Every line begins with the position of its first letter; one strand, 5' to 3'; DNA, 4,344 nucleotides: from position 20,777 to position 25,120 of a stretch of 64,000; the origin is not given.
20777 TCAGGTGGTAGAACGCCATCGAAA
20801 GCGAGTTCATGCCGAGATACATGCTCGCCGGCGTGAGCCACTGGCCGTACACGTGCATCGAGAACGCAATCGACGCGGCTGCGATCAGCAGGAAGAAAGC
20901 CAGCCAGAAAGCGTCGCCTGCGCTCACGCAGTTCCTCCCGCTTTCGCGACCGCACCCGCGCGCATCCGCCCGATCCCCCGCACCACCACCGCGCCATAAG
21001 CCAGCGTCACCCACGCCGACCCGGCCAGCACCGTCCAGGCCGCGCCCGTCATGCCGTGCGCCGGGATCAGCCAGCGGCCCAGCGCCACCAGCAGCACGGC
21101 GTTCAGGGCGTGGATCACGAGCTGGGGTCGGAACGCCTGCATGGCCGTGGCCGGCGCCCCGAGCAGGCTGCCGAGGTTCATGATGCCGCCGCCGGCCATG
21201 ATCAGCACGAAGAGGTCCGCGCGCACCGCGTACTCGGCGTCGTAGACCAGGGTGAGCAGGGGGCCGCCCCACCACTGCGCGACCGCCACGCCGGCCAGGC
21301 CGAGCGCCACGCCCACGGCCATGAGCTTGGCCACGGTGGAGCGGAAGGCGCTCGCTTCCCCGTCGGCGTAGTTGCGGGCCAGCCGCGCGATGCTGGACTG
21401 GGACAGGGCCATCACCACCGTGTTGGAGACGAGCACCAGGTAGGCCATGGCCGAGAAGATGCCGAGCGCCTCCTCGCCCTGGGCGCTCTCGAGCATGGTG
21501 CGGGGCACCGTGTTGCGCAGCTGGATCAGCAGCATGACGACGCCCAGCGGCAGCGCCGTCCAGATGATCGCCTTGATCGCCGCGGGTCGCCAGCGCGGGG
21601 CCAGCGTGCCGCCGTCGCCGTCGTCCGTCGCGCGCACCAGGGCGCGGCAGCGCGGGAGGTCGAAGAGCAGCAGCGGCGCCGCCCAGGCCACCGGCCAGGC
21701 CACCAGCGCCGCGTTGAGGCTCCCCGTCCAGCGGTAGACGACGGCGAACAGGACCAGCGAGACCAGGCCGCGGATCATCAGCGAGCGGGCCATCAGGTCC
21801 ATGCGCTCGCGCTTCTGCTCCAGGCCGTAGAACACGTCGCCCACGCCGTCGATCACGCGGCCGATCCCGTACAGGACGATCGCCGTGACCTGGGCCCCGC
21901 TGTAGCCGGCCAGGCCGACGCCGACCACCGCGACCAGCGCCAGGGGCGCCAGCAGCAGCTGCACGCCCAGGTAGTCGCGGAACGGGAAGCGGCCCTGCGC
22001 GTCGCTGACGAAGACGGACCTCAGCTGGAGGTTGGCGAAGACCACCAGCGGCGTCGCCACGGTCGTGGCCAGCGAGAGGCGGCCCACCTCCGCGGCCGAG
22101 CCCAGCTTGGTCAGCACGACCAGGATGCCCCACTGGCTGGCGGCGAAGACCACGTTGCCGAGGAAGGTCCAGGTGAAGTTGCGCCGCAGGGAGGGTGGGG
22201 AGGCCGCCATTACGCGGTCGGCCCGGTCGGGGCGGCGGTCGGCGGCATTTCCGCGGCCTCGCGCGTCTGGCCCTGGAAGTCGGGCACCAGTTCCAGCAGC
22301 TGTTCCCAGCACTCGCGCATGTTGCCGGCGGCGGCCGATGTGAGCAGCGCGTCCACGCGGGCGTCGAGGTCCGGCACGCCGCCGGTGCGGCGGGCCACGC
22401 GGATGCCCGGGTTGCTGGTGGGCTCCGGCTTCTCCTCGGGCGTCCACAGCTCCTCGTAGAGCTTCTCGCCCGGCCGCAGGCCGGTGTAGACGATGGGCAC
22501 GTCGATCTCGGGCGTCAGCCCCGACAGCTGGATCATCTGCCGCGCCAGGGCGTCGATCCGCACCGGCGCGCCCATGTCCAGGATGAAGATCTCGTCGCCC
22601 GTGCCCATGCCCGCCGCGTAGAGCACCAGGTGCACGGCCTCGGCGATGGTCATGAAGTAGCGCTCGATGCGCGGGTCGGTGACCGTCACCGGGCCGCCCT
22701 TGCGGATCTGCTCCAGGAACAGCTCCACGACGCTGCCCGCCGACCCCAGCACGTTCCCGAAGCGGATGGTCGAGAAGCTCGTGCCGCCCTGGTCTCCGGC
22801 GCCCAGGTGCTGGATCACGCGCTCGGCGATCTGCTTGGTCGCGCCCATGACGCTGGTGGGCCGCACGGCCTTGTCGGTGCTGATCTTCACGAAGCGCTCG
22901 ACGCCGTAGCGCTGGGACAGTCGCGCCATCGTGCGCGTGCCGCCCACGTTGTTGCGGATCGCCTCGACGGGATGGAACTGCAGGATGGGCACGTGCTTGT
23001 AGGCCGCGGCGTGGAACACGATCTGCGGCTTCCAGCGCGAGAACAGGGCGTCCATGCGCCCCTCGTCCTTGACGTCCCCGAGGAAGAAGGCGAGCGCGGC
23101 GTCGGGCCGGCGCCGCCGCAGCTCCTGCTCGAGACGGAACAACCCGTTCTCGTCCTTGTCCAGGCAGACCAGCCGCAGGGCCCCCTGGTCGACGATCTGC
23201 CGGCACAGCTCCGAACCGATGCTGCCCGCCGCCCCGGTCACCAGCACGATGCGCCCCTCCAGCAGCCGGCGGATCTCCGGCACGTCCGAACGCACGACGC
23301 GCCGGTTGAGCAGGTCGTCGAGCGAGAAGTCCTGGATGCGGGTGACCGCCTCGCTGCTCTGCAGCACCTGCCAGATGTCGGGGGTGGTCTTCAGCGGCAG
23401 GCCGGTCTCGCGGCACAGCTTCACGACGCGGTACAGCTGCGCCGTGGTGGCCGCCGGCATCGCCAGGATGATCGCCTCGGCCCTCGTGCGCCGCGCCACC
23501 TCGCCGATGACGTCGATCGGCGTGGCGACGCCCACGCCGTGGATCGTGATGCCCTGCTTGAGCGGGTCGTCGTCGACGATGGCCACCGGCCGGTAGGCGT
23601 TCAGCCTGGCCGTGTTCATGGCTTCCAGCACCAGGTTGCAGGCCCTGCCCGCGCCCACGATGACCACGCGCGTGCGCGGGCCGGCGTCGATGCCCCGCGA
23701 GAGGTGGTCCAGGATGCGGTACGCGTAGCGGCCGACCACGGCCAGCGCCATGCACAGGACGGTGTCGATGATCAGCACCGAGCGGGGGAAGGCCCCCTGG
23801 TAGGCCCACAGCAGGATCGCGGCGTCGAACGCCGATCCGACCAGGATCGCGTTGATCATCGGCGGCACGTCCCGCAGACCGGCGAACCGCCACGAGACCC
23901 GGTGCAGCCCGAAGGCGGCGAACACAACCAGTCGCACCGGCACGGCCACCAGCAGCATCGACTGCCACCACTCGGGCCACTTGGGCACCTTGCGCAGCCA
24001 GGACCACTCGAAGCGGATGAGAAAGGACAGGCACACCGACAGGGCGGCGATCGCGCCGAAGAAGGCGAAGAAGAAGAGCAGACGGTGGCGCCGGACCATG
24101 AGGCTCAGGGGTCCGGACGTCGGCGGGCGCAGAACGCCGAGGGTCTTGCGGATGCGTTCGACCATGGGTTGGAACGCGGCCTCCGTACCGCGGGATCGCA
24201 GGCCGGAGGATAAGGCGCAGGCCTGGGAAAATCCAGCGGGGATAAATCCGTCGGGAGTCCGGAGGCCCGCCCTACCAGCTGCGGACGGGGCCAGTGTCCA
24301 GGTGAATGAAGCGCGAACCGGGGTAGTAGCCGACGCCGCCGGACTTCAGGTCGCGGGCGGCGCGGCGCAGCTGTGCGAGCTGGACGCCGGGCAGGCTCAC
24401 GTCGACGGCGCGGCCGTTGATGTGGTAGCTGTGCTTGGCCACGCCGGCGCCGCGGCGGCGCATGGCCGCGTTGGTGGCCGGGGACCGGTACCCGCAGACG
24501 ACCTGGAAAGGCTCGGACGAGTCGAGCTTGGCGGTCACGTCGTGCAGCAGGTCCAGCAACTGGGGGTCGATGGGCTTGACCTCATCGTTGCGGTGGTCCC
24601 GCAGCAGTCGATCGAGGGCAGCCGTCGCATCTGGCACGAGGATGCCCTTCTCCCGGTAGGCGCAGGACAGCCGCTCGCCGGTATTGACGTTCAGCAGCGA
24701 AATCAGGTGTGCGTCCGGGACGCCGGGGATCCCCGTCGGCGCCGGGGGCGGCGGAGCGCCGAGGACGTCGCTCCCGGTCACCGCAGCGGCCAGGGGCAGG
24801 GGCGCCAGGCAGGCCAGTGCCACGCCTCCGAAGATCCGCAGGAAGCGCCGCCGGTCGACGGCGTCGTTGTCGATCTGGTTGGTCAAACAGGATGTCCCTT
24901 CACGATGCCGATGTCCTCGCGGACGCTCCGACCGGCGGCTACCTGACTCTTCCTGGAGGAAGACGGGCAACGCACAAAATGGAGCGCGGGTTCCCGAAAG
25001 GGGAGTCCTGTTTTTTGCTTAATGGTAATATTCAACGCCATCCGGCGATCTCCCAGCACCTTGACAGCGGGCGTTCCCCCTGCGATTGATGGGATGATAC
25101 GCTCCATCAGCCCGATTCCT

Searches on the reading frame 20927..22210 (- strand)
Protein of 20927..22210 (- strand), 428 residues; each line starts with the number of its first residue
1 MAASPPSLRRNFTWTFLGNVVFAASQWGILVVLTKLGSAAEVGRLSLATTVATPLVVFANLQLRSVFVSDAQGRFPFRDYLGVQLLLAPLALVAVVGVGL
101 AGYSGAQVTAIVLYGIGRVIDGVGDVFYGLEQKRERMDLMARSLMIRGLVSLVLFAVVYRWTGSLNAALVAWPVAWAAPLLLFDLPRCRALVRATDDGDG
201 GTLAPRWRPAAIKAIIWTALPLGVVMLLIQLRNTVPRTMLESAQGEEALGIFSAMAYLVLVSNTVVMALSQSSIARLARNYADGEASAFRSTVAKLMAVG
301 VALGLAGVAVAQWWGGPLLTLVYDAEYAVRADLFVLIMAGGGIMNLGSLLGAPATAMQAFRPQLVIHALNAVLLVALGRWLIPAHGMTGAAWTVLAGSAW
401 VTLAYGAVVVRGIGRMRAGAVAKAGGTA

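Call 75: search_protein_families(library=pfam, proteins=[window:20927-22210:-], max_evalue=0.001)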
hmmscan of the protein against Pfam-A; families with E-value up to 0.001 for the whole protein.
window:20927-22210:- (428 aa): 1 family
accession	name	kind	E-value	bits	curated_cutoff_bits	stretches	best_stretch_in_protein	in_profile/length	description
PF01943.22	Polysacc_synt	-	5.8e-05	23.1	28.2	1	9-271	2-263/274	Polysaccharide biosynthesis protein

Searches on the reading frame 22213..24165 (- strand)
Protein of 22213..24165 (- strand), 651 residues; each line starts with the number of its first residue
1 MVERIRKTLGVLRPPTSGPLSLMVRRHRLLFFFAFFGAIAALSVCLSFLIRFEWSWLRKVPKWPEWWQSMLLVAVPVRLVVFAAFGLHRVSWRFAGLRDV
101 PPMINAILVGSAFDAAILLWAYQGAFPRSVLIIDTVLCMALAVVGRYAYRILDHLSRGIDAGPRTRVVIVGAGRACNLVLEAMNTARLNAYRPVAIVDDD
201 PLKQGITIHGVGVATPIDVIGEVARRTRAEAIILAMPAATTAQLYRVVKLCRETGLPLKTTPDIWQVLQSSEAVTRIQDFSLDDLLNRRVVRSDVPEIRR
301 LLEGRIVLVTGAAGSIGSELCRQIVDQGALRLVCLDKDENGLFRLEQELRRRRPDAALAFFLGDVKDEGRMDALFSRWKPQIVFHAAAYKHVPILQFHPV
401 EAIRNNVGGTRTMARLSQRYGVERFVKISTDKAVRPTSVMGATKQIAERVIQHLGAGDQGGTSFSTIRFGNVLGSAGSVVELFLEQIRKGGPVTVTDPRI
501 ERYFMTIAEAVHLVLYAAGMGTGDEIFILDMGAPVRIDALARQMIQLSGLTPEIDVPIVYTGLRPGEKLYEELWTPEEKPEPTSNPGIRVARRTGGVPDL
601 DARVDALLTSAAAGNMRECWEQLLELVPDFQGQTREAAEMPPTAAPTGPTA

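Call 6: search_protein_families(library=pfam, proteins=[window:22213-24165:-], max_evalue=0.01)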
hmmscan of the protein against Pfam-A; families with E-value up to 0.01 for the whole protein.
window:22213-24165:- (651 aa): 10 families
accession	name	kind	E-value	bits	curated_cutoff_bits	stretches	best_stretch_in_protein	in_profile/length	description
PF02719.21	Polysacc_synt_2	-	7.9e-107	357.2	20.2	1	307-590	1-290/293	Polysaccharide biosynthesis protein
PF01370.27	Epimerase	-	5.9e-24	85.2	20.9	1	307-520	1-227/240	NAD dependent epimerase/dehydratase family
PF16363.11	GDP_Man_Dehyd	-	3.6e-15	56.7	27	1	308-431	1-130/332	GDP-mannose 4,6 dehydratase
PF04321.23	RmlD_sub_bind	-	2.9e-13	50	27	1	307-499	3-179/287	RmlD substrate binding domain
PF13727.12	CoA_binding_3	-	1.1e-11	45.5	25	1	115-256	32-169/175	CoA-binding domain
PF00106.31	adh_short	-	1.4e-07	31.7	26.6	1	306-379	2-72/195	short chain dehydrogenase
PF01073.25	3Beta_HSD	-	1.4e-07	31.3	22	1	308-438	1-124/280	3-beta hydroxysteroid dehydrogenase/isomerase family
PF08659.16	KR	-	6.9e-06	26.5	22.6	1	307-402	3-104/180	KR domain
PF07993.18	NAD_binding_4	-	7.9e-06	25.7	20.1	1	309-435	1-141/258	Male sterility protein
PF13460.12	NAD_binding_10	-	0.0028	18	27.2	1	311-447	1-113/184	NAD(P)H-binding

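Call 7: search_protein_families(library=ncbifam, proteins=[window:22213-24165:-], max_evalue=0.01)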
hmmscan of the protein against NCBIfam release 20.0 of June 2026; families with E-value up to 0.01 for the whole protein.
window:22213-24165:- (651 aa): 78 families (the best 25 are shown)
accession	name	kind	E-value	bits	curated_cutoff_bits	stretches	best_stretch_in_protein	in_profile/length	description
TIGR03589.1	PseB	equivalog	3.2e-50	170.9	407.75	1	303-578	3-266/324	UDP-N-acetylglucosamine 4,6-dehydratase (inverting)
TIGR04130.1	FnlA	equivalog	3e-48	164.5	730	1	302-578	2-269/337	UDP-N-acetylglucosamine 4,6-dehydratase/5-epimerase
TIGR03025.1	EPS_sugtrans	subfamily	2.1e-20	73.4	295.55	1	44-283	7-243/445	exopolysaccharide biosynthesis polyprenyl glycosylphosphotransferase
TIGR03023.1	WcaJ_sugtrans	equivalog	3.4e-19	69.5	410.75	1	39-282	6-247/453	undecaprenyl-phosphate glucose phosphotransferase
TIGR01179.1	galE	equivalog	3.9e-18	65.4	262.3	1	307-476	2-180/332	UDP-glucose 4-epimerase GalE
TIGR01181.1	dTDP_gluc_dehyt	equivalog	1.8e-12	47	365.1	1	307-432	2-127/321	dTDP-glucose 4,6-dehydratase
TIGR01214.1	rmlD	equivalog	1.8e-11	43.7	224.05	1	307-431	2-101/285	dTDP-4-dehydrorhamnose reductase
TIGR04180.1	EDH_00030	hypoth_equivalog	2.6e-10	39.9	475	1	307-432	1-123/297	NAD-dependent 4,6-dehydratase LegB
TIGR03022.1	WbaP_sugtrans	subfamily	1.9e-09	37.3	403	1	60-254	31-214/456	undecaprenyl-phosphate galactose phosphotransferase WbaP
NF007956.0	PRK10675.1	subfamily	4.1e-09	36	394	1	307-429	3-123/338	UDP-glucose 4-epimerase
NF007582.0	PRK10217.1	equivalog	6.6e-09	35.3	698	1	306-420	3-115/355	dTDP-glucose 4,6-dehydratase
NF045894.1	PKS_plus_SDR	equivalog_domain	8.6e-09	33.5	1740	1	284-435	1135-1297/1515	type I polyketide synthase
TIGR02622.1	CDP_4_6_dhtase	equivalog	1.1e-08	34.6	278.45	1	303-437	3-136/352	CDP-glucose 4,6-dehydratase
TIGR03466.1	HpnA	hypoth_equivalog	1.8e-08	33.7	367.65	1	307-435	3-118/327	hopanoid-associated sugar epimerase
NF007490.0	PRK10084.1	subfamily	2.5e-08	33.3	649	1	307-420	3-114/361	dTDP-glucose 4,6-dehydratase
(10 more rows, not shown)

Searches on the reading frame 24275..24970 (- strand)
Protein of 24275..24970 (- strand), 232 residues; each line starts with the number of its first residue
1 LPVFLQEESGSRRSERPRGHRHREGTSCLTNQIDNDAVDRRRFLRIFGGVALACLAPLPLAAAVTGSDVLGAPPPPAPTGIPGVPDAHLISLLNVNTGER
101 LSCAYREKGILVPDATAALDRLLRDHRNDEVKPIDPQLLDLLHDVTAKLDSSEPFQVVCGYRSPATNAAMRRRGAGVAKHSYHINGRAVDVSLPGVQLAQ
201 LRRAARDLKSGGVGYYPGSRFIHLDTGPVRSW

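Call 6: search_protein_families(library=pfam, proteins=[window:24275-24970:-], max_evalue=0.01)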
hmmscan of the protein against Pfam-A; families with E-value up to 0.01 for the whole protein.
window:24275-24970:- (232 aa): 2 families
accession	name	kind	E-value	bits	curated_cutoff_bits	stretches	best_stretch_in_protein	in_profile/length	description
PF05951.18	Peptidase_M15_2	-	2.3e-54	183.7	27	1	87-232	6-153/153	Bacterial protein of unknown function (DUF882)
PF08291.16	Peptidase_M15_3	-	1.4e-14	54.6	23.2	1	133-225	23-108/108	Peptidase M15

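Call 7: search_protein_families(library=ncbifam, proteins=[window:24275-24970:-], max_evalue=0.01)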
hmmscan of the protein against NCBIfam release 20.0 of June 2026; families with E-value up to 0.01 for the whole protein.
window:24275-24970:- (232 aa): 1 family
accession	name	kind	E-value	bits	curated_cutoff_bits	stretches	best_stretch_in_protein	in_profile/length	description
NF053624.1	PtglEndpepMepK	equivalog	9.3e-58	195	185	1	87-232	31-176/176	peptidoglycan L,D-endopeptidase MepK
